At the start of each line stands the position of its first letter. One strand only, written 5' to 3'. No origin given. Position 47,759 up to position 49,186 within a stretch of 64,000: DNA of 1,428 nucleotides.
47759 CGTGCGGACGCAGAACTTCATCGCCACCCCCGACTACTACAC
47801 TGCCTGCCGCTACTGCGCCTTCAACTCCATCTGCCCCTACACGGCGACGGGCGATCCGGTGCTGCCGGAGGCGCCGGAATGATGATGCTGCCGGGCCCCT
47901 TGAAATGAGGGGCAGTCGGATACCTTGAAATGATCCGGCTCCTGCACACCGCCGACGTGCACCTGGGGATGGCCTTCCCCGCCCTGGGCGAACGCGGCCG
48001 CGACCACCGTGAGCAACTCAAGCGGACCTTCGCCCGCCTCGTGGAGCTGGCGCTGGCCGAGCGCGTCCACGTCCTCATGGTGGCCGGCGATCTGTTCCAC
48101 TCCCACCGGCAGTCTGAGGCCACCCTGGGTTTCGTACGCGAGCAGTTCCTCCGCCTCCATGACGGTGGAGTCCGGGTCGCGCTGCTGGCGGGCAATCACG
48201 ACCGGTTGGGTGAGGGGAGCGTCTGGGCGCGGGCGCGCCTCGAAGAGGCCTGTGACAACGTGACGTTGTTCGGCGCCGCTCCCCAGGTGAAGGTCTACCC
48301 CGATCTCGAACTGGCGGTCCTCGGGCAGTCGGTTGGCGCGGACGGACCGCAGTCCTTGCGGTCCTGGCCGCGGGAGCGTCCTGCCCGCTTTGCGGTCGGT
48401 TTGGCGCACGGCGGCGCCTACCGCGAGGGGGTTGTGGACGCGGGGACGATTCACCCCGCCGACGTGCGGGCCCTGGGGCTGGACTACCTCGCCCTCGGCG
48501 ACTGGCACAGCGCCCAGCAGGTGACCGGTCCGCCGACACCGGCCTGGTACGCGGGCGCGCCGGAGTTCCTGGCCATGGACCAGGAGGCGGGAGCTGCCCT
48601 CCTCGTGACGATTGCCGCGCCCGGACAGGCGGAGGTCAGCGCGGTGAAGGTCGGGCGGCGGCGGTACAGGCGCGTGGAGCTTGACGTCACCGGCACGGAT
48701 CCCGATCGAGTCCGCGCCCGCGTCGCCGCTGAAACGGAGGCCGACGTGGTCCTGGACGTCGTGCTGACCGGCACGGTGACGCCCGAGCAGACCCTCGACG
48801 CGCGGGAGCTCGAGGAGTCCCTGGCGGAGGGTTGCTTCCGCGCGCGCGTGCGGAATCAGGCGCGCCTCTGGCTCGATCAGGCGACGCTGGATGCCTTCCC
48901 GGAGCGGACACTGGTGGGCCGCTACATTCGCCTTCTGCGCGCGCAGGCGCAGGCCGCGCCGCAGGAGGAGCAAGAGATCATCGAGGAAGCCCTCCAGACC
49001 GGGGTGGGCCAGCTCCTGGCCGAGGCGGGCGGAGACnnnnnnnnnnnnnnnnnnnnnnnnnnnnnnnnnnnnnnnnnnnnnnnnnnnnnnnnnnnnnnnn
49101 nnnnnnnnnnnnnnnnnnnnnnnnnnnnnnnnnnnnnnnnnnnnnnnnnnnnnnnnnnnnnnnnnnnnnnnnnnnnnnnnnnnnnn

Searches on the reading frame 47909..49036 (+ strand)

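Call 13: search_protein_families(library=pfam, proteins=[window:47909-49036:+])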
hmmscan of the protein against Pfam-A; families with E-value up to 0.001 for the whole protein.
window:47909-49036:+ (376 aa): 1 family
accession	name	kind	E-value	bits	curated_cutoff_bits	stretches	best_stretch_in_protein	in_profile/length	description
PF00149.33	Metallophos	-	4.3e-11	44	21.5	1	9-200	1-189/191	Calcineurin-like phosphoesterase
